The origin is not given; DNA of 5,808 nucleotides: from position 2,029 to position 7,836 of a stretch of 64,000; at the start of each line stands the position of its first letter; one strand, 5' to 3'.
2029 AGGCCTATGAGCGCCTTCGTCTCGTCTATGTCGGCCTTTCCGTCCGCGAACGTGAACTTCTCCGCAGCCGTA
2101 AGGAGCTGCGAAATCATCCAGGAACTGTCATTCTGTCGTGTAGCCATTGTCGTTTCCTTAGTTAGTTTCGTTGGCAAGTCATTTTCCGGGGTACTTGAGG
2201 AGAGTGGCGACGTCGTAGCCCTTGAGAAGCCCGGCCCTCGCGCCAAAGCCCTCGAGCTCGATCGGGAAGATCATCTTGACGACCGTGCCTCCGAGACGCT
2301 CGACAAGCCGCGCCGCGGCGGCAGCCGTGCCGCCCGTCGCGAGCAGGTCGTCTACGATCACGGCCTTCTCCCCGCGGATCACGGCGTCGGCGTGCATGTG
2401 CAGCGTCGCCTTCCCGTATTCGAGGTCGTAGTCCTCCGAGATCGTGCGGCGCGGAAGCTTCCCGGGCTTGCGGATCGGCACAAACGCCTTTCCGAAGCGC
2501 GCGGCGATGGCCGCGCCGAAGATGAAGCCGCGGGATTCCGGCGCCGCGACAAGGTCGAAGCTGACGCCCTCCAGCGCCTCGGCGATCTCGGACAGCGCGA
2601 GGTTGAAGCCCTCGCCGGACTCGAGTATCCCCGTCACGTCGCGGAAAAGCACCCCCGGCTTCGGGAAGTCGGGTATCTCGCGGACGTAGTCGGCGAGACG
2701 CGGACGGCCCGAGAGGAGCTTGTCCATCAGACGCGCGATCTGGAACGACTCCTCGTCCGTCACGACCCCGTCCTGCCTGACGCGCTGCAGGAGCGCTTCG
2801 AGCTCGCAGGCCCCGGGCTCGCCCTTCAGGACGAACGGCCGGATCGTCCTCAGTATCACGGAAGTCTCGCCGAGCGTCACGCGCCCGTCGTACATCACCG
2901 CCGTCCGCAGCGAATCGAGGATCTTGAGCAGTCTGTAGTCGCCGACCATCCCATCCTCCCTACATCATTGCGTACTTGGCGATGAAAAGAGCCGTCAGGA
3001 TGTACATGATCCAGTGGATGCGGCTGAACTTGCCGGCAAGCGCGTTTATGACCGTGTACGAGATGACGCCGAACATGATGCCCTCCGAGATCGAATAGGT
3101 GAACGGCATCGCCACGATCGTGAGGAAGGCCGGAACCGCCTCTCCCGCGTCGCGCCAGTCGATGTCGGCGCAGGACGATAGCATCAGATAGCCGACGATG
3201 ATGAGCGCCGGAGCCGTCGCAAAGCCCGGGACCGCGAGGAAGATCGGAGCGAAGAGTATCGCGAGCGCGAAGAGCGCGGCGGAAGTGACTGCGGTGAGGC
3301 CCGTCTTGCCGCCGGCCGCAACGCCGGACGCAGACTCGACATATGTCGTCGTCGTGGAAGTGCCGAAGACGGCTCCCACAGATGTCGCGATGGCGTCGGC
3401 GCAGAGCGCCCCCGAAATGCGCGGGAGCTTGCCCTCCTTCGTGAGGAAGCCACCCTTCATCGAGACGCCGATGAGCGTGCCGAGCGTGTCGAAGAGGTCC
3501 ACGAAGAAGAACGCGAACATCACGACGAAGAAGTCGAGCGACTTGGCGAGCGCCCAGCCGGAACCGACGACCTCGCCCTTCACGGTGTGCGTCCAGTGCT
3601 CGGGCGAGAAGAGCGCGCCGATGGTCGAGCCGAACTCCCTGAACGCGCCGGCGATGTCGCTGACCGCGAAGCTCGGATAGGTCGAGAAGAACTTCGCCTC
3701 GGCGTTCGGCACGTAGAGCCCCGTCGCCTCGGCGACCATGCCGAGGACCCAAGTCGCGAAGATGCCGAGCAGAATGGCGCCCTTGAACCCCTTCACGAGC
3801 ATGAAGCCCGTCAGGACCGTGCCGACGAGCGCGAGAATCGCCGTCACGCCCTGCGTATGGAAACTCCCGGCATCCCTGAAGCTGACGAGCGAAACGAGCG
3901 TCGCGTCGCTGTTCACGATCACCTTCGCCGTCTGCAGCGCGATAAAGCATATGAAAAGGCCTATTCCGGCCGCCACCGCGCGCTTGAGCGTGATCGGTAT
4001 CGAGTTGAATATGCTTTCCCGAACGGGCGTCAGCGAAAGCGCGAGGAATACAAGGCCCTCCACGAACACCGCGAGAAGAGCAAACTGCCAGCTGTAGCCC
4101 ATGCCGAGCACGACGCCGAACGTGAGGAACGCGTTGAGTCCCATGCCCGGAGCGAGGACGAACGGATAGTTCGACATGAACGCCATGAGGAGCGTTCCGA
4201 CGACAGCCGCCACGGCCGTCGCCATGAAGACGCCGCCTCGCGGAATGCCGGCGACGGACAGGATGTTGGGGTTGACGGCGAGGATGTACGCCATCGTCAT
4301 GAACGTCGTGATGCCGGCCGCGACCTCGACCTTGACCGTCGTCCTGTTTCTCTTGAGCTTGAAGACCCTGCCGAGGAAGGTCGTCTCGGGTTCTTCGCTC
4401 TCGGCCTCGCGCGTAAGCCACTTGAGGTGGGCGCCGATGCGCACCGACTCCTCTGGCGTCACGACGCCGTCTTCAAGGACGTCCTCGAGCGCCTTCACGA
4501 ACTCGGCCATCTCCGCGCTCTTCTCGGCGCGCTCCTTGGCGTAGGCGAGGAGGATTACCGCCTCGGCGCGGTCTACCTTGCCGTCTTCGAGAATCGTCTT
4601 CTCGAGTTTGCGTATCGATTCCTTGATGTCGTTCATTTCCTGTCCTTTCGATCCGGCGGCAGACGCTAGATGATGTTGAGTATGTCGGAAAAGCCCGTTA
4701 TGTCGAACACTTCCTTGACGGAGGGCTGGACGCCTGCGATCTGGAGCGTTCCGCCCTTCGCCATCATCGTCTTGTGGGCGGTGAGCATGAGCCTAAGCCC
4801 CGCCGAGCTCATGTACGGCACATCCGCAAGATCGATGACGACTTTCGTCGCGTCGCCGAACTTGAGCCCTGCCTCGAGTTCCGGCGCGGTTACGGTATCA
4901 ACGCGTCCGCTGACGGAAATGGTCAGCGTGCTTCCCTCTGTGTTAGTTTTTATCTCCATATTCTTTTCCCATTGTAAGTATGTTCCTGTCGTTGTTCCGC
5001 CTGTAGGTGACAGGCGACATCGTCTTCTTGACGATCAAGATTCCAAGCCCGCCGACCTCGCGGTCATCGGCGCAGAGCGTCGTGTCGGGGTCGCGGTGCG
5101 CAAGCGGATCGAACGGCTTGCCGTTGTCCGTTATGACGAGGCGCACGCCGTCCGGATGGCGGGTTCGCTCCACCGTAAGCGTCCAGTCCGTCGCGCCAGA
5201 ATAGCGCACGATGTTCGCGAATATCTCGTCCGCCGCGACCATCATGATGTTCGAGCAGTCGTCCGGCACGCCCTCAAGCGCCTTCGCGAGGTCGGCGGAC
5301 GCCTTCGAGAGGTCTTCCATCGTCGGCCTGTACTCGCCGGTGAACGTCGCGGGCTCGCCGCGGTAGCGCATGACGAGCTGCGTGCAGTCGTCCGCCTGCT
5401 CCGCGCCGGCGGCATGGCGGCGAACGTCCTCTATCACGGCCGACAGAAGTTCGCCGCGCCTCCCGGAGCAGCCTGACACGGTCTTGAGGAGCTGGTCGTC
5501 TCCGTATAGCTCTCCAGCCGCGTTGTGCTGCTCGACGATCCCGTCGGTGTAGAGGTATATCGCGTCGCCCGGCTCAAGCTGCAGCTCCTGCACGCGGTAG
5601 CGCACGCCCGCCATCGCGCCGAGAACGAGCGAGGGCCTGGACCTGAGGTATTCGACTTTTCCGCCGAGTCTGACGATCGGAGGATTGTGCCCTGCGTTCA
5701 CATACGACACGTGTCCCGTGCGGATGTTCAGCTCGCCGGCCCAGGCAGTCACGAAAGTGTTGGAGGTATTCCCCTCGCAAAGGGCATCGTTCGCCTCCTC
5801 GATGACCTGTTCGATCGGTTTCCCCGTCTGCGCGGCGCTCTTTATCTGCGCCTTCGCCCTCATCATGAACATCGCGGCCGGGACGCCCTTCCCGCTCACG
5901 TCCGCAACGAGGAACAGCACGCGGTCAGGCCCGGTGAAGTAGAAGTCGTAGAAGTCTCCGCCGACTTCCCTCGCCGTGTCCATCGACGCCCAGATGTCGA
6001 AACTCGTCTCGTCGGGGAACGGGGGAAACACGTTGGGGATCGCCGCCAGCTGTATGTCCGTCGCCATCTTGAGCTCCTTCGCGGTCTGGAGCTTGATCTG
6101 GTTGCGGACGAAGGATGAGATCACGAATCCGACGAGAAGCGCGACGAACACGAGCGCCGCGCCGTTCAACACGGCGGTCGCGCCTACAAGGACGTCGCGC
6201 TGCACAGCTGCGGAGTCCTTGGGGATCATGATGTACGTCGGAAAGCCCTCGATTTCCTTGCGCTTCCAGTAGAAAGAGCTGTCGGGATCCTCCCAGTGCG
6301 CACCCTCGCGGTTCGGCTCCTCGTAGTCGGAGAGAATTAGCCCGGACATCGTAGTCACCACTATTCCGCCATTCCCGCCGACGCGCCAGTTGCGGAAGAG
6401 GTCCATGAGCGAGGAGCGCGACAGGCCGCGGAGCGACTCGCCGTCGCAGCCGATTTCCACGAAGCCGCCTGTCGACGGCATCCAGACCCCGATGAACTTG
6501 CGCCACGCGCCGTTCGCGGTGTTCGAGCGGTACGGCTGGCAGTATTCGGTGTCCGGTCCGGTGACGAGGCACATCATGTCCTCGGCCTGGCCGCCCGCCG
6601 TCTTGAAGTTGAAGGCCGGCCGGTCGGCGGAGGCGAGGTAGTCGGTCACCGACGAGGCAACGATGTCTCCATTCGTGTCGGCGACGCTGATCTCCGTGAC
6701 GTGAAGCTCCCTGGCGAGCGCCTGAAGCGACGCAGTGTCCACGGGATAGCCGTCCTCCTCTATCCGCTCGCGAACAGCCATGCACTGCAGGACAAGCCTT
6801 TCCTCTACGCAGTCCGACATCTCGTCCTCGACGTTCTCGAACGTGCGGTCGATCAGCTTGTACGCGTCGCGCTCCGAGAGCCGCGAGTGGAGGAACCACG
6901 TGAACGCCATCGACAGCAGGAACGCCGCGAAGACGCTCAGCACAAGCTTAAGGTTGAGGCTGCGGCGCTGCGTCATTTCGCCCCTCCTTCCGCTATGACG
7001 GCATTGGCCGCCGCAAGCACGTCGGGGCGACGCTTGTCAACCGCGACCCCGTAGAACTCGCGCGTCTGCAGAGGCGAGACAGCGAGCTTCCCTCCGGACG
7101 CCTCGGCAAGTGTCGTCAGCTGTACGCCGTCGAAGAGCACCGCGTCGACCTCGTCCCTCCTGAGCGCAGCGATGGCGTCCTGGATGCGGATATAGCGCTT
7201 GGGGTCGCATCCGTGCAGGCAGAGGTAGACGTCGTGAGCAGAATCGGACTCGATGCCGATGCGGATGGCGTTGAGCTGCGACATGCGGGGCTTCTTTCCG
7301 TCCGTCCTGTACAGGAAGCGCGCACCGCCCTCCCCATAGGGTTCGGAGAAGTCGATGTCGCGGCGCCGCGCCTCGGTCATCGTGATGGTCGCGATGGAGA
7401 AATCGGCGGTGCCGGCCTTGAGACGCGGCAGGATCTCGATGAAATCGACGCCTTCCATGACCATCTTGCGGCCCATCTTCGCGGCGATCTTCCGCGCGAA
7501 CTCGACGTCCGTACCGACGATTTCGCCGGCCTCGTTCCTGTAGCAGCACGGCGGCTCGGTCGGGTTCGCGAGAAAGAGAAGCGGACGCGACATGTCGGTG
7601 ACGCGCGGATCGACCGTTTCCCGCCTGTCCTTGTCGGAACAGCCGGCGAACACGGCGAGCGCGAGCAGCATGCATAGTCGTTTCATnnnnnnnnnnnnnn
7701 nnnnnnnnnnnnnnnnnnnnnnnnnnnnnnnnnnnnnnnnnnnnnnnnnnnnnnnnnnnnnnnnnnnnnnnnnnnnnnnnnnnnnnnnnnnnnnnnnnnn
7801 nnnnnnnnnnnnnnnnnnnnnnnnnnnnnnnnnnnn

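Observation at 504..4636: One ~80-aa N-terminal module is shared by three consecutive nucleobase-salvage proteins (uracil permease, Apt, purine permease)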

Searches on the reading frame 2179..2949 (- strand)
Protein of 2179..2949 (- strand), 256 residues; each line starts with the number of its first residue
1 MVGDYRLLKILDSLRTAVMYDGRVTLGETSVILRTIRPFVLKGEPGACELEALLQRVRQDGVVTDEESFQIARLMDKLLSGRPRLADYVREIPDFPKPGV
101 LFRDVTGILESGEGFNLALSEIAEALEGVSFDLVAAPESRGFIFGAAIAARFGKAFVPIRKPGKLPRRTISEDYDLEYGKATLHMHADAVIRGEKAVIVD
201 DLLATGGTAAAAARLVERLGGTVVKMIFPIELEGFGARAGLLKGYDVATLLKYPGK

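Call 3: search_protein_families(library=pfam, proteins=[window:2179-2949:-], max_evalue=1)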
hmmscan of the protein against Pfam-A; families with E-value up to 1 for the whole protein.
window:2179-2949:- (256 aa): 2 families
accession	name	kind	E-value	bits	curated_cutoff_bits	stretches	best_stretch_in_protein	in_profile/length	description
PF00156.33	Pribosyltran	-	8.1e-12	45.2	26.3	1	127-228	26-122/158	Phosphoribosyl transferase domain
PF14681.12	UPRTase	-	0.03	14.2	27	1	191-227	118-154/206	Uracil phosphoribosyltransferase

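Call 4: search_protein_families(library=ncbifam, proteins=[window:2179-2949:-], max_evalue=1)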
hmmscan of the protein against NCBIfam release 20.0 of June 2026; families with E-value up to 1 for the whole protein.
window:2179-2949:- (256 aa): 33 families (the best 25 are shown)
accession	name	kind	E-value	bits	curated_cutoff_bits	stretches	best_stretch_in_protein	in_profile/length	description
NF002636.0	PRK02304.1-5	equivalog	3e-61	206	125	1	84-253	8-176/176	adenine phosphoribosyltransferase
TIGR01090.1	apt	equivalog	9e-60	201.6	185.85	1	85-253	1-169/169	adenine phosphoribosyltransferase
NF002633.0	PRK02304.1-2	equivalog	2.9e-59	199.7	224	1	85-253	3-170/172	adenine phosphoribosyltransferase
NF002634.0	PRK02304.1-3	equivalog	5.2e-56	189.2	170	1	84-255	9-181/182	adenine phosphoribosyltransferase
NF002632.0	PRK02304.1-1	equivalog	2.9e-52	177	243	1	86-255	12-182/183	adenine phosphoribosyltransferase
NF009211.0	PRK12560.1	equivalog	7.7e-31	107.3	188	1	89-253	10-176/187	adenine phosphoribosyltransferase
NF005592.0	PRK07322.1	subfamily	1.8e-09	37.3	143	1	120-227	43-154/180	adenine phosphoribosyltransferase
NF006328.0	PRK08558.1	equivalog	1.9e-08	34.2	184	1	102-233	83-216/238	adenine phosphoribosyltransferase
NF002635.0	PRK02304.1-4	subfamily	2.6e-08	33.6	146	1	121-251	45-172/188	adenine phosphoribosyltransferase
NF040646.1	HPT_Archaea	equivalog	5.4e-07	29.4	200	1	128-250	51-171/184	hypoxanthine/guanine phosphoribosyltransferase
TIGR00336.1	pyrE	equivalog_domain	8e-07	29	106.8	1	113-247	36-162/173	orotate phosphoribosyltransferase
TIGR01367.1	pyrE_Therm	equivalog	2e-06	27.5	150.25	1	187-232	99-144/187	orotate phosphoribosyltransferase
NF002095.0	PRK00934.1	equivalog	7.6e-06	25.3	296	1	188-225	200-237/287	ribose-phosphate diphosphokinase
TIGR01251.1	ribP_PPkin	subfamily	3.4e-05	22.9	113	1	184-224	201-241/309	ribose-phosphate diphosphokinase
NF006671.0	PRK09219.1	equivalog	0.00052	19.5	177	1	182-232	106-156/192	xanthine phosphoribosyltransferase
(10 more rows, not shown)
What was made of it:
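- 2179..2709 (-): Canonical Apt catalytic domain. NCBIfam apt equivalogs E = 3e-61, residues 84-253 onto model positions 8-176 of 176 (call 4).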

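Call 68: list_cluster_members(proteins=[window:2179-2949:-, window:2960-4636:-, window:504-2147:-, window:4666-4959:-])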
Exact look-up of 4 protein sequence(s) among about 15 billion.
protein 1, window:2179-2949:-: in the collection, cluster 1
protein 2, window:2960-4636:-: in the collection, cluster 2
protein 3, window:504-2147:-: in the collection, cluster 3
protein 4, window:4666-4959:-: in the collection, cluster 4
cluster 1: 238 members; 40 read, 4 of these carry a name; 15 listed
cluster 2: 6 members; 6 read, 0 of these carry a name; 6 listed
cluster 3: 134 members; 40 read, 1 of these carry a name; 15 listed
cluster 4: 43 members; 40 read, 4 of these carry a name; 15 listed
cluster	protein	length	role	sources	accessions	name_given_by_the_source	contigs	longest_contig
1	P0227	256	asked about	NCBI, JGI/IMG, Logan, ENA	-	adenine phosphoribosyltransferase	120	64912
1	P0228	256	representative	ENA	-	-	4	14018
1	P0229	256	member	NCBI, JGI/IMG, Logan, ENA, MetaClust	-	adenine phosphoribosyltransferase | \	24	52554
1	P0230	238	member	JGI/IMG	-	adenine phosphoribosyltransferase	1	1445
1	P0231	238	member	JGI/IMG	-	adenine phosphoribosyltransferase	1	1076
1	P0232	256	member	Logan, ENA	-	-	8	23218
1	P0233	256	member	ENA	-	-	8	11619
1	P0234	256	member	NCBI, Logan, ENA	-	-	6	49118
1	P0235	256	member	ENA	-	-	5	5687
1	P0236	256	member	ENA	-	-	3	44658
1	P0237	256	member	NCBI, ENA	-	-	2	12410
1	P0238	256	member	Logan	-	-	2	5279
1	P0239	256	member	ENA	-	-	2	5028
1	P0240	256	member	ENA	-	-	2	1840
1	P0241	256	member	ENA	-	-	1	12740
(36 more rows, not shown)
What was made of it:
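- Checked: Public gene calls give the same 256, 558 and 547 aa products (call 68).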

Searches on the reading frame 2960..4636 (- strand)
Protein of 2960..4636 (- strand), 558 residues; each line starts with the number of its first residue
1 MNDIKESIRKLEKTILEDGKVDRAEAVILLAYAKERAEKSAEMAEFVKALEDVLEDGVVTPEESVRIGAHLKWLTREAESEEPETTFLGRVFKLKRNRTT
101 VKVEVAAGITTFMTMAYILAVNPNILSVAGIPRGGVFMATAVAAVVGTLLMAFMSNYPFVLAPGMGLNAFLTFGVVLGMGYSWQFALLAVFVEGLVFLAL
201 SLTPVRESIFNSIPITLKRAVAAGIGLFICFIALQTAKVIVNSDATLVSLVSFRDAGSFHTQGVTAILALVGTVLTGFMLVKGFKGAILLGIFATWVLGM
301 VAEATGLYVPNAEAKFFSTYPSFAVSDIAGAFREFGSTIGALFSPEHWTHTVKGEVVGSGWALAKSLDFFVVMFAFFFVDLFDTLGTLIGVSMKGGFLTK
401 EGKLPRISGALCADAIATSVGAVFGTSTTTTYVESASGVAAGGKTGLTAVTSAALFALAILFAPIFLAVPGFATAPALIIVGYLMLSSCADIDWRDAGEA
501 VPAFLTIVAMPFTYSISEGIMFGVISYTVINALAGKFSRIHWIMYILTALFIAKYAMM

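Call 3: search_protein_families(library=pfam, proteins=[window:2960-4636:-], max_evalue=1)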
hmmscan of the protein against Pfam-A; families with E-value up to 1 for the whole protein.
window:2960-4636:- (558 aa): 3 families
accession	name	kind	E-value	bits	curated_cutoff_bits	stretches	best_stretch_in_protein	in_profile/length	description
PF00860.26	Xan_ur_permease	-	1e-31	110.5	27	1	105-521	4-388/389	Permease family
PF17638.7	UL42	-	0.007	16.8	25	1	171-206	74-109/125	HCMV UL42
PF14489.11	QueF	-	0.15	12.7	27.3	1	235-275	11-51/81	QueF-like protein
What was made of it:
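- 2960..4408 (-): Acidic linker (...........) plus the permease core of the AzgA/PbuG-like protein. The canonical N-terminus starts at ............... Pfam Xan_ur_permease E = 1e-31, residues 105-521 (call 3).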

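Call 4: search_protein_families(library=ncbifam, proteins=[window:2960-4636:-], max_evalue=1)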
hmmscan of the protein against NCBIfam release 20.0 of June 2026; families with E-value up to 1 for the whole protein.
window:2960-4636:- (558 aa): 1 family
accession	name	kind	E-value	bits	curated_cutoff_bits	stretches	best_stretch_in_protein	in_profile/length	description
NF041471.1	phage_reg_YmfL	equivalog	0.019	14.7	90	1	37-75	91-129/143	YmfL family putative regulatory protein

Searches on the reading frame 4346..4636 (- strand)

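Call 9: search_protein_families(library=pfam, proteins=[window:4346-4636:-], max_evalue=10)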
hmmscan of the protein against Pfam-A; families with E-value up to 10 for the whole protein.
seq(97 aa): 1 family
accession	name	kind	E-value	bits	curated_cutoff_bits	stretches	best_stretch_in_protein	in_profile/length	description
PF22737.1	NNH6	-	0.056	14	27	1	7-84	23-104/114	NACHT N-terminal Helical domain 6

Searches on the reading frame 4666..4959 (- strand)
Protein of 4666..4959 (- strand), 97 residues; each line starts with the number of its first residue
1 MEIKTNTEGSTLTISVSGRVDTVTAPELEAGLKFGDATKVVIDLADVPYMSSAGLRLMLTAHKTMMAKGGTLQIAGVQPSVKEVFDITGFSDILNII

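Call 47: search_protein_families(library=pfam, proteins=[window:4666-4959:-], max_evalue=0.0001)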
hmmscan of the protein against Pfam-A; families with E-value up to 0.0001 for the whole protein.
window:4666-4959:- (97 aa): 2 families
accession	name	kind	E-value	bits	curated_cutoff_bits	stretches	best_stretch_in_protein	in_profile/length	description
PF01740.26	STAS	-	1.4e-17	63.8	22.6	1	3-96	2-99/106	STAS domain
PF13466.11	STAS_2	-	5.2e-12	46.2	29.2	1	14-90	1-79/80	STAS domain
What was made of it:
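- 4666..4959 (-): STAS (anti-sigma-antagonist-type) gene ending 29 bp upstream of the AzgA-like gene. Context only; a possible partner. Pfam STAS E = 1e-17 (call 47).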

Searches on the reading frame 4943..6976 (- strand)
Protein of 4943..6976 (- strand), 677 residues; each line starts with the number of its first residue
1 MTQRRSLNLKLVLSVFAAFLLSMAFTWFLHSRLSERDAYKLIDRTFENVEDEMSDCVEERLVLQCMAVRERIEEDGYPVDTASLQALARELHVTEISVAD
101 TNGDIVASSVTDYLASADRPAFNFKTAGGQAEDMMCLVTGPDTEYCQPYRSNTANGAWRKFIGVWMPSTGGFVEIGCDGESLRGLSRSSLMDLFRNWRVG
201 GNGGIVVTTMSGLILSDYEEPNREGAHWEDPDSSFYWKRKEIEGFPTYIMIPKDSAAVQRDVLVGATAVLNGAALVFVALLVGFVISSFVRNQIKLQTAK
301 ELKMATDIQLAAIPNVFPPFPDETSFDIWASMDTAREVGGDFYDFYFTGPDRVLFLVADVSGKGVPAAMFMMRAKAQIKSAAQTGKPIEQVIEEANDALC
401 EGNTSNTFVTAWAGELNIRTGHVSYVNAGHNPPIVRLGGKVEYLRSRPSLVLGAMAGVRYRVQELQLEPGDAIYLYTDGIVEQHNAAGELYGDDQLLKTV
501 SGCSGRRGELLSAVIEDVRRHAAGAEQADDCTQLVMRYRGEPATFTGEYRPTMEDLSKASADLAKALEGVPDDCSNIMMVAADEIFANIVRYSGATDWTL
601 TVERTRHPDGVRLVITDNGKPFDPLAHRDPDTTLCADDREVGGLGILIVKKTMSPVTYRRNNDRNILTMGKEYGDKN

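Call 47: search_protein_families(library=pfam, proteins=[window:4943-6976:-], max_evalue=0.0001)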
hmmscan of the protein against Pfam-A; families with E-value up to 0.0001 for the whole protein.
window:4943-6976:- (677 aa): 2 families
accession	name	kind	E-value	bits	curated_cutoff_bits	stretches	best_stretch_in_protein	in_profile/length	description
PF07228.17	SpoIIE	-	4.4e-51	174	25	1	350-538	2-191/192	Stage II sporulation protein E (SpoIIE)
PF13581.12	HATPase_c_2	-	1.2e-17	64.6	27.4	1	553-671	5-127/127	Histidine kinase-like ATPase domain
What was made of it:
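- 4943..6976 (-): Membrane sensor protein with a PP2C phosphatase (SpoIIE) domain fused to an RsbW-type kinase (HATPase_c_2) domain. Context only. Pfam E = 4e-51 and 1e-17 (call 47).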

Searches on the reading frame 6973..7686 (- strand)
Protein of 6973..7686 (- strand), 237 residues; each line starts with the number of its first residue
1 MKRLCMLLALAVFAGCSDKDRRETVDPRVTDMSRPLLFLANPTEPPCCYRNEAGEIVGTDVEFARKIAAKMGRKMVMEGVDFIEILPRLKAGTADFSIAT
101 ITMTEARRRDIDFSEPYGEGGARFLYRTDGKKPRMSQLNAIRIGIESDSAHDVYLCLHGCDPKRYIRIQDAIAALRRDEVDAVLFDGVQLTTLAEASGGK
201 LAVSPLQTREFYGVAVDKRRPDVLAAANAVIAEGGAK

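Call 47: search_protein_families(library=pfam, proteins=[window:6973-7686:-], max_evalue=0.0001)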
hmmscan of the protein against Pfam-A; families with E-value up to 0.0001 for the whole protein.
window:6973-7686:- (237 aa): 2 families
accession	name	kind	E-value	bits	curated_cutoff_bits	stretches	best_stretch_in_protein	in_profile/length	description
PF00497.25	SBP_bac_3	-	9.5e-24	84.1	26.4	1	40-232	5-114/132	Bacterial extracellular solute-binding proteins, family 3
PF10613.14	Lig_chan-Glu_bd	-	3.5e-05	24.3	30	1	88-128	73-113/115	Ligated ion channel L-glutamate- and glycine-binding site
